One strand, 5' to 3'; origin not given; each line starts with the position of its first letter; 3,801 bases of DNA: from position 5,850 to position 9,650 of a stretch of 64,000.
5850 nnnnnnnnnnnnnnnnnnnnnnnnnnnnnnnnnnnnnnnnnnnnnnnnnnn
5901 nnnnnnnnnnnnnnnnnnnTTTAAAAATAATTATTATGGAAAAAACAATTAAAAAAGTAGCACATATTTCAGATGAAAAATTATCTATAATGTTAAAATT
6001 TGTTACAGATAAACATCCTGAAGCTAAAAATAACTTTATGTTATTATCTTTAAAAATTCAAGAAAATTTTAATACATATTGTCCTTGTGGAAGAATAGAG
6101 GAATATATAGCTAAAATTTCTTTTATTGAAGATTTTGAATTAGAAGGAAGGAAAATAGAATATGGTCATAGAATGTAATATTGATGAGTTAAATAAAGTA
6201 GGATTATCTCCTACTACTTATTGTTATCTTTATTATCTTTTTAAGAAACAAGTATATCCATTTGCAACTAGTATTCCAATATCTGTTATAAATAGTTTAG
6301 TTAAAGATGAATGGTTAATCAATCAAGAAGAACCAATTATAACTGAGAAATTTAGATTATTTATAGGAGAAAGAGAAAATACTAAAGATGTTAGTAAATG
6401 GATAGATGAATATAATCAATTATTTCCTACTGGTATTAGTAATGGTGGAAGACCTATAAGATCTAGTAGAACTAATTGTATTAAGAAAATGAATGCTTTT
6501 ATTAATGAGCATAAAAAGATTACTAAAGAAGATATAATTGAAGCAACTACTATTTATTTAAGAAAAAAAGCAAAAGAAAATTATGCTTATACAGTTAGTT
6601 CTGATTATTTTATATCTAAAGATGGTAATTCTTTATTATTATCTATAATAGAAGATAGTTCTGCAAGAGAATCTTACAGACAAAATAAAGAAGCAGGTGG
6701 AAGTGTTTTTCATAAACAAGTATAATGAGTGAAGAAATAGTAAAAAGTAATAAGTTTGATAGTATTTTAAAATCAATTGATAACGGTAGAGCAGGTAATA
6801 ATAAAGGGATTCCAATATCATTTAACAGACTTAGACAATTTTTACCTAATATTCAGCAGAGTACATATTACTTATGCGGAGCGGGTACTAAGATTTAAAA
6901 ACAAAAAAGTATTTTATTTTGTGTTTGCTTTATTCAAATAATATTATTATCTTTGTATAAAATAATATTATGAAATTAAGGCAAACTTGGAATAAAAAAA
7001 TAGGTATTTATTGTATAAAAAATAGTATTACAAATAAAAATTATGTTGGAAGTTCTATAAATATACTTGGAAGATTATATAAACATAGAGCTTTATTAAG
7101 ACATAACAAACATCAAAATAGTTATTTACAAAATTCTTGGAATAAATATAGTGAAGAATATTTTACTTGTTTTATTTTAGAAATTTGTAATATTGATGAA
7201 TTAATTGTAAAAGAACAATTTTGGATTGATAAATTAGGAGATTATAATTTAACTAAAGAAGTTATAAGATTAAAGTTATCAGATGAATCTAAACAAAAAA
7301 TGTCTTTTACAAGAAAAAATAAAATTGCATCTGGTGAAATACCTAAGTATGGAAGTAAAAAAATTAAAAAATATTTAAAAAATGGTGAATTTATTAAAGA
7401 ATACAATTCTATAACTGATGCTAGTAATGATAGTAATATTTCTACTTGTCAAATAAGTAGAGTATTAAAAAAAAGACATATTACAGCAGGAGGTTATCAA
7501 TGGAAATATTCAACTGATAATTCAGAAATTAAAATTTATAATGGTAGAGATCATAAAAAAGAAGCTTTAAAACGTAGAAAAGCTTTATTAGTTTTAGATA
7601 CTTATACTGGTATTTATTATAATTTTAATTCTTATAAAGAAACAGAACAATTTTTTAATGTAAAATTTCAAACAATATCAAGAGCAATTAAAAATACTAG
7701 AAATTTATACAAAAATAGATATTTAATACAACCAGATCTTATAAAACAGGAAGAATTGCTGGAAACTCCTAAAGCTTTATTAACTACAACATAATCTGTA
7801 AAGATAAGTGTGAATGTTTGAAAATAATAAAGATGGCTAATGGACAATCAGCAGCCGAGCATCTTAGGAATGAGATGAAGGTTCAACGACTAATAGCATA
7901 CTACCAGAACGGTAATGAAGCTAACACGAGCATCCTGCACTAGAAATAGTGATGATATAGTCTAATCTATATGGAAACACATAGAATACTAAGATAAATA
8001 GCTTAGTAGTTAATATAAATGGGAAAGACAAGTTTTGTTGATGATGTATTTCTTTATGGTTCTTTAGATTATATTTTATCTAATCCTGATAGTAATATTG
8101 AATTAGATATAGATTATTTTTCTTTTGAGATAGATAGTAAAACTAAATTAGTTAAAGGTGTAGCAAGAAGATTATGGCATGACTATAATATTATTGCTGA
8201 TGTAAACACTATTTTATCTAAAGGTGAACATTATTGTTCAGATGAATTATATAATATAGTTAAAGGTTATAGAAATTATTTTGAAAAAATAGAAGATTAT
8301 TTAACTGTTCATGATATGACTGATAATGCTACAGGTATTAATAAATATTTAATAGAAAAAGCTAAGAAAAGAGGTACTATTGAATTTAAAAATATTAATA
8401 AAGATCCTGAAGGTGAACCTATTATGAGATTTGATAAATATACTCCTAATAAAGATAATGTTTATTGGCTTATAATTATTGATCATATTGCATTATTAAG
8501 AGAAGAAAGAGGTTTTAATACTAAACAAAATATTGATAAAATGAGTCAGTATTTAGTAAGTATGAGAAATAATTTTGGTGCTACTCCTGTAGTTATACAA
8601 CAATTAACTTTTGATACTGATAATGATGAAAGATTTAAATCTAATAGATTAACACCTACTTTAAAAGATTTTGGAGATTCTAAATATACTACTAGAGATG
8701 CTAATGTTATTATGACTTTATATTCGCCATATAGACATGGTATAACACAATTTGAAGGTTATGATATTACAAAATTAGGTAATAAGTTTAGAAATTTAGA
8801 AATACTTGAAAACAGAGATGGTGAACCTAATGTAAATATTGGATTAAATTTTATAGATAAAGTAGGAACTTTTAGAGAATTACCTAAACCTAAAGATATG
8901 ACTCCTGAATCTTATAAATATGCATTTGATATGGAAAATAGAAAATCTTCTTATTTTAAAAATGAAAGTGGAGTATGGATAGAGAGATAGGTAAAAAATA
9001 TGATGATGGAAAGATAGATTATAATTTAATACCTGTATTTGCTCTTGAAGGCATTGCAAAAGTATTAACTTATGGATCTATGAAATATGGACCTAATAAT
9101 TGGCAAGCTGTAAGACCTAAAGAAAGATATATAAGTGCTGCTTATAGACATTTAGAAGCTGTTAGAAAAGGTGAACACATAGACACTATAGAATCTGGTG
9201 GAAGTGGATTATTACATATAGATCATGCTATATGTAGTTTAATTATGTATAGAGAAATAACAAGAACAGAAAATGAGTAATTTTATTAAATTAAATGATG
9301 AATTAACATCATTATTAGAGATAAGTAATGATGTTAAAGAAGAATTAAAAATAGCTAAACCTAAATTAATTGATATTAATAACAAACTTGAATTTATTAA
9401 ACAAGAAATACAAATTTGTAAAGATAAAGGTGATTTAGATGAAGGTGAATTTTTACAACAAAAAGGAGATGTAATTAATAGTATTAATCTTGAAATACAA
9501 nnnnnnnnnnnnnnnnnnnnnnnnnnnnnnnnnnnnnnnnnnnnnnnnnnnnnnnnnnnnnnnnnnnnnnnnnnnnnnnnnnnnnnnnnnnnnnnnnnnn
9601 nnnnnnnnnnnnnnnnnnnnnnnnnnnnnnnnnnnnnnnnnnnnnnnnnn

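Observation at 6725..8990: DnaB-like replicative helicase split inside its Walker A codons by a group I intron carrying a GIY-YIG homing endonuclease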

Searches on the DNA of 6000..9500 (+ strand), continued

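Call 22: search_rna_families(sources=[L001, L002, L008], threshold=evalue, max_evalue=0.01, show_alignments=1)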
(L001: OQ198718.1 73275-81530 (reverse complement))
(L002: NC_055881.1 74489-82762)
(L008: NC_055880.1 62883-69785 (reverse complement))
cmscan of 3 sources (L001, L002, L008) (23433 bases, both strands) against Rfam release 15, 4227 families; matches with E-value up to 0.01: 0.
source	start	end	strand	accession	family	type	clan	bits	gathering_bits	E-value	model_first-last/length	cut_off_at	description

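Call 35: search_rna_families(source=L001, start=4740, end=5060, threshold=evalue, max_evalue=10, show_alignments=1)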
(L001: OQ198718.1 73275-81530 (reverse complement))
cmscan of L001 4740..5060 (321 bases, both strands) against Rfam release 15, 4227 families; matches with E-value up to 10: 4.
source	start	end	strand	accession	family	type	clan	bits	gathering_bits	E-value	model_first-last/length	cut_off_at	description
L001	4799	5022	+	RF00028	Intron_gpI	Intron;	-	42.2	50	1.1e-09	1-253/253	no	Group I catalytic intron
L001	4797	4915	-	RF00600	SNORA79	Gene; snRNA; snoRNA; HACA-box;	-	17.3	55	1.6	1-143/143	no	Small nucleolar RNA SNORA79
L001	4939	4993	-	RF03354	mir-459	Gene; miRNA;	-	13.9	62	2.6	1-81/81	no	mir-459 microRNA precursor family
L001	4974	5018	-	RF02108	DLEU2_4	Gene; lncRNA;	-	12.4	40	5.2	1-58/58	no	Deleted in lymphocytic leukemia 2 conserved region 4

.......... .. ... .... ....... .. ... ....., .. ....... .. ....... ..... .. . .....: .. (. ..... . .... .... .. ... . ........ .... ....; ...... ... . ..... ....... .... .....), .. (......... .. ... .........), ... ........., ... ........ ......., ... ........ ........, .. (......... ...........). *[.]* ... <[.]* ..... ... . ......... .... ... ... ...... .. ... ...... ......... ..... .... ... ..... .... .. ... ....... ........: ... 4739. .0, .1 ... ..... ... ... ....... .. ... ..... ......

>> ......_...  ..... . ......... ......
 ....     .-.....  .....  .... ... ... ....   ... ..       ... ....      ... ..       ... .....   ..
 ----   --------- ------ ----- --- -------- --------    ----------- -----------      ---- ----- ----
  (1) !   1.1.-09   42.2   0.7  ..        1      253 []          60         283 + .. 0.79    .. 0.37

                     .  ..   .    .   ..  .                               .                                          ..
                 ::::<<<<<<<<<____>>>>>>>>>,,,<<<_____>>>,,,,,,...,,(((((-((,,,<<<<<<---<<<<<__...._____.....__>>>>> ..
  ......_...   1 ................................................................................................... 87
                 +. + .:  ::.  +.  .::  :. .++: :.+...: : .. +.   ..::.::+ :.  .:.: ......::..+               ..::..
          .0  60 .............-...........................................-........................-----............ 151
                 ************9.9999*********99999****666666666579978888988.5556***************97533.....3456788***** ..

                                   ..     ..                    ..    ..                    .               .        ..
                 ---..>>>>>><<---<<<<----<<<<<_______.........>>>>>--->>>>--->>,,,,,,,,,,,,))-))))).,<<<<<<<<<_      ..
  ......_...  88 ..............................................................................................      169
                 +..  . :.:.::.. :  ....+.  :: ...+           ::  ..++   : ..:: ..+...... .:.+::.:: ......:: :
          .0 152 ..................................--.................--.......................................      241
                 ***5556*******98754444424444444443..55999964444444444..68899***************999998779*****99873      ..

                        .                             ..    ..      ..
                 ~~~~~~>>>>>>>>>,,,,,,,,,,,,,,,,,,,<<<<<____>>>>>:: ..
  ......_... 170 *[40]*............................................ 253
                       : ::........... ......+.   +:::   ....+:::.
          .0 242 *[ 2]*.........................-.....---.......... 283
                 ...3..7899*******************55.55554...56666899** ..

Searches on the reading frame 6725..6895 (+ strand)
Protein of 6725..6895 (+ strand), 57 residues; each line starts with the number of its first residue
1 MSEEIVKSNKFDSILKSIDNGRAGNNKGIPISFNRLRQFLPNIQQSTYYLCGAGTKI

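Call 4: search_protein_families(library=pfam, proteins=[window:6725-6895:+], max_evalue=0.1)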
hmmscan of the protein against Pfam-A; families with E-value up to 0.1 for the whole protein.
window:6725-6895:+ (57 aa): 1 family
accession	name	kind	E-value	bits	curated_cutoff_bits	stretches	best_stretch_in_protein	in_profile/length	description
PF00830.24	Ribosomal_L28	-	0.031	14.7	27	1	24-52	9-40/60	Ribosomal L28 family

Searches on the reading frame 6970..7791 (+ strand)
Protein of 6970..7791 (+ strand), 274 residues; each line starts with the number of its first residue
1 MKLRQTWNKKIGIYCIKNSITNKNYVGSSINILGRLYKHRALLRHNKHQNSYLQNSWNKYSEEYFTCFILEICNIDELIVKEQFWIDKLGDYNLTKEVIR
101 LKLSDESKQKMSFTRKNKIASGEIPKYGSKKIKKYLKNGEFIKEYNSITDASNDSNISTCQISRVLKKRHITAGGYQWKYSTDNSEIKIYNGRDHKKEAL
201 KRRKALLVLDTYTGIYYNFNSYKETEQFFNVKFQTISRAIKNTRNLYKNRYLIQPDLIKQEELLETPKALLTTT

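Call 4: search_protein_families(library=pfam, proteins=[window:6970-7791:+], max_evalue=0.1)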
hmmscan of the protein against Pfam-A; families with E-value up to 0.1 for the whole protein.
window:6970-7791:+ (274 aa): 4 families
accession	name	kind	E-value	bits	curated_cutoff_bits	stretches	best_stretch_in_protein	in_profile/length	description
PF01541.30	GIY-YIG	-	1.8e-07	31.8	22.6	1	11-92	2-77/78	GIY-YIG catalytic domain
PF22083.2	I-HmuI_NUMOD-like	-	7.9e-06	25.8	27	1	138-177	6-44/46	DNA endonuclease I-HmuI-like, NUMOD-like domain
PF07453.19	NUMOD1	-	0.0065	17.1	22.8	0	138-158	9-29/37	NUMOD1 domain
PF02777.23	Sod_Fe_C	-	0.0084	16.6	20.9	1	170-218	29-77/102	Iron/manganese superoxide dismutases, C-terminal domain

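Call 32: find_related_loci(query=window:6970-7791:+, collection=viral_contigs, flank=2000)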
Query window:6970-7791:+ (274 aa) in viral_contigs; peptide patterns used: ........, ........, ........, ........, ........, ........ (x = any residue, [..] = any of these).
61 stretches matched a pattern; 22 encode a relative of the query (tblastn E <= 1e-3); 22 distinct loci.
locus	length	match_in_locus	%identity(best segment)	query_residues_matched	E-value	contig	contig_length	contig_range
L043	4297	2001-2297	43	12-105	1e-20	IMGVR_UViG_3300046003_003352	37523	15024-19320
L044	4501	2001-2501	36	12-160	2e-19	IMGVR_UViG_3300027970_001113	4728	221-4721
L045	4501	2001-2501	36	12-160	2e-19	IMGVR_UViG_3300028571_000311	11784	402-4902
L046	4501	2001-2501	36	12-160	2e-19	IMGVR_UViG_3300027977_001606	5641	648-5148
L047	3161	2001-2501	36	12-160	2e-19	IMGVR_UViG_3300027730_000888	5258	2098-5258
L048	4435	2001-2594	35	11-179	5e-19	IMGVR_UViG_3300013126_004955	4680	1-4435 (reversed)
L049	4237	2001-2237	38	93-180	1e-9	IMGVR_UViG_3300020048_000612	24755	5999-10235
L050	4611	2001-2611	38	12-184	5e-18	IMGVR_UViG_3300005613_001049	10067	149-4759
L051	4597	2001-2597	28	10-179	4e-9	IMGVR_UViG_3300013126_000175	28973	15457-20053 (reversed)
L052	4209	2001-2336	34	11-118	7e-8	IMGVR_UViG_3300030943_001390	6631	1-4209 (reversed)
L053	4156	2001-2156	46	129-180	8e-8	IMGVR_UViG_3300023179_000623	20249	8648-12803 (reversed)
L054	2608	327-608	31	81-180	1e-7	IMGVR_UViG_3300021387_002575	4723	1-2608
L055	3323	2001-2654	27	8-180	3e-7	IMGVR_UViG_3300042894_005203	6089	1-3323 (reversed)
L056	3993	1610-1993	31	11-111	2e-6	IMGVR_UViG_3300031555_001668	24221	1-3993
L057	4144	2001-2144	46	131-178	6e-6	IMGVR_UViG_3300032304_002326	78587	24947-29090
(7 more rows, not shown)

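Call 37: search_solved_structures(query=window:6970-7791:+, max_evalue=0.01, show_alignments=1)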
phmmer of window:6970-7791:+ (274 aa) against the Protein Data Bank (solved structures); distinct sequences matched with E-value up to 0.01: 2.
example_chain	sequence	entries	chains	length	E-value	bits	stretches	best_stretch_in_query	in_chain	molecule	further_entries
1mk0_A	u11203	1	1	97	5.9e-09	38.8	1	10-90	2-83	Intron-associated endonuclease 1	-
1ln0_A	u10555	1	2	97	6.9e-09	38.6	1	10-90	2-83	intron-associated endonuclease 1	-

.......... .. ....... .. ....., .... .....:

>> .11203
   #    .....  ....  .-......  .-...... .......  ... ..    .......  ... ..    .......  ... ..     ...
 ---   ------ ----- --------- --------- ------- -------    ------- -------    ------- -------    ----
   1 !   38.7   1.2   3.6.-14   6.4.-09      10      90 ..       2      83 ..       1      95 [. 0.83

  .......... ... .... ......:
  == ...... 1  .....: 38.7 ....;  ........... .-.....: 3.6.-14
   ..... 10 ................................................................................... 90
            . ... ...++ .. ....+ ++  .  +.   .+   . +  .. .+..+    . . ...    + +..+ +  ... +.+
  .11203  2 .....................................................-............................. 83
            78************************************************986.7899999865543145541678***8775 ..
